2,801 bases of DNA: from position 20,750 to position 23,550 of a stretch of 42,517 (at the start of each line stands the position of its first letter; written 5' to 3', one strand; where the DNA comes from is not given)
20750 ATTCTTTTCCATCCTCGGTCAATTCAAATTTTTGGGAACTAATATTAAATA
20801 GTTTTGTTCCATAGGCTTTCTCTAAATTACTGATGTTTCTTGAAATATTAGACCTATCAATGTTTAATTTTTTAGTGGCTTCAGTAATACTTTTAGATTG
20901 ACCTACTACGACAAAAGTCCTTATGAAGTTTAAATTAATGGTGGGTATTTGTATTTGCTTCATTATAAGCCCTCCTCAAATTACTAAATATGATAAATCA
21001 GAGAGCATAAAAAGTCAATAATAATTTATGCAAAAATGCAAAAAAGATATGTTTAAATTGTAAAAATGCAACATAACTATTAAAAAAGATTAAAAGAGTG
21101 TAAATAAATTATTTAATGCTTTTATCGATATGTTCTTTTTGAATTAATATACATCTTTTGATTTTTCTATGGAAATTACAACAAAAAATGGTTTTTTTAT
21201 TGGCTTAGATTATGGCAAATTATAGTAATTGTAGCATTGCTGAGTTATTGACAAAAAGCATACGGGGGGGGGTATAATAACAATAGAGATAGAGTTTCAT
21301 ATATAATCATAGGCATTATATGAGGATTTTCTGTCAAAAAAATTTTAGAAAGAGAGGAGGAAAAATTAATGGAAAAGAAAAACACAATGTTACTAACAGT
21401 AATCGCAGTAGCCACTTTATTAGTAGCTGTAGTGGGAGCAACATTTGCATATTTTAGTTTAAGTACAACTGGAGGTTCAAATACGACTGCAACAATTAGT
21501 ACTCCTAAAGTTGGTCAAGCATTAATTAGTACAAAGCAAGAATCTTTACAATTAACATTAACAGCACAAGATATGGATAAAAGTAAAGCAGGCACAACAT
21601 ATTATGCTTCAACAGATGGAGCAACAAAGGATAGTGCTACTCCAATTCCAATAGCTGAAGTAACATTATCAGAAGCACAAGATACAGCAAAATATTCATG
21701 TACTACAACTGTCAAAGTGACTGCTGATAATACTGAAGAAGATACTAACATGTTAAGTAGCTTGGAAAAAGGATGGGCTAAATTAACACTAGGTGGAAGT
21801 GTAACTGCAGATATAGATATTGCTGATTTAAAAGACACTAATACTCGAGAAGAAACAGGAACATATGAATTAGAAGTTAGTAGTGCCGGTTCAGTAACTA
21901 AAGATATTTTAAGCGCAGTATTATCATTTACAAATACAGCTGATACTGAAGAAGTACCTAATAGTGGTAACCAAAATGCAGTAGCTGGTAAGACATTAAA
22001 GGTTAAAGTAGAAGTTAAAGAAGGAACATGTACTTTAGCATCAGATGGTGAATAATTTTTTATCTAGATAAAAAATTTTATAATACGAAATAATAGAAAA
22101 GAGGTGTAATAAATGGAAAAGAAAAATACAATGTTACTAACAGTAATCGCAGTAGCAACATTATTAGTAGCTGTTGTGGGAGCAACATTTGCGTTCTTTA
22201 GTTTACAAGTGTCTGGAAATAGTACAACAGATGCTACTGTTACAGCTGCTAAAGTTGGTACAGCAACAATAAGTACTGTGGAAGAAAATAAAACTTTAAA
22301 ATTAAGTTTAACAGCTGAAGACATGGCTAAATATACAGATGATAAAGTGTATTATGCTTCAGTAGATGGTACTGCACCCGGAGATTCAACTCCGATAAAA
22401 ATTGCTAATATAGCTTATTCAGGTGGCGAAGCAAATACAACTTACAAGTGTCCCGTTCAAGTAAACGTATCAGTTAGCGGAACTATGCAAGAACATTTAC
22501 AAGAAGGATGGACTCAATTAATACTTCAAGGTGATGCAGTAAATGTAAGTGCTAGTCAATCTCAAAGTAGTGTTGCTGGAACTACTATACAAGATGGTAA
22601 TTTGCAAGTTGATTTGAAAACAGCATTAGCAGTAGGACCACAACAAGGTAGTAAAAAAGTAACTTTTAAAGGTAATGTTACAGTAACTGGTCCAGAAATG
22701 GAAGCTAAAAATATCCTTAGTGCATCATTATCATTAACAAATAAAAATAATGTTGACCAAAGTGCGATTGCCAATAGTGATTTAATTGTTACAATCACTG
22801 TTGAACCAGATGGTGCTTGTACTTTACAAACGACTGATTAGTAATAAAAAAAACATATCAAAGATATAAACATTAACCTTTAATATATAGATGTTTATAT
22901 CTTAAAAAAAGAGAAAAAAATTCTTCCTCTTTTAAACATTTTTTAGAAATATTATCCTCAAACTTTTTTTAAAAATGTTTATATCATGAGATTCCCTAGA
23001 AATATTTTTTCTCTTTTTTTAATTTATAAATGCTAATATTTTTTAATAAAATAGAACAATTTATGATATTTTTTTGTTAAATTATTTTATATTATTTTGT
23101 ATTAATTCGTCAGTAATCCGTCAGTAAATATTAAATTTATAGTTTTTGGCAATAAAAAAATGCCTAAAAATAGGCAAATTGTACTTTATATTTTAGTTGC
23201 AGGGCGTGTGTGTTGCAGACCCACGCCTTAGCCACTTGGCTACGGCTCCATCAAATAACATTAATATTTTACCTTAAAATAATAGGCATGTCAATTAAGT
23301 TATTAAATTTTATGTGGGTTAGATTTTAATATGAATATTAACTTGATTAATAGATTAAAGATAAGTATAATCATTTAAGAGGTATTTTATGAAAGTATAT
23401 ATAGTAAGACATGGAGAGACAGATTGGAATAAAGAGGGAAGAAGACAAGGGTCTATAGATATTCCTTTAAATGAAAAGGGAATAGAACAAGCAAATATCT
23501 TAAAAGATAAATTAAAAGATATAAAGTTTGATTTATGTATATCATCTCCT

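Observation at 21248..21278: G9 tract sets the -35/-10 spacing of the promoter for the TasA-like secreted-protein pair: candidate slipped-strand phase switch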

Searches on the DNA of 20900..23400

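Call 48: search_rna_families(source=window, start=20900, end=23400, threshold=evalue, max_evalue=1)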
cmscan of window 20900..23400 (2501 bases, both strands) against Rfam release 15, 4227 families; matches with E-value up to 1: 1.
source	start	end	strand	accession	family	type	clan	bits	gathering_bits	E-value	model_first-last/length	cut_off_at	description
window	22236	22270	-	RF03131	L25-Gammaproteobacteria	Cis-reg; leader;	-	19.7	34.1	0.58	1-26/26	no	L25-Gammaproteobacteria ribosomal protein leader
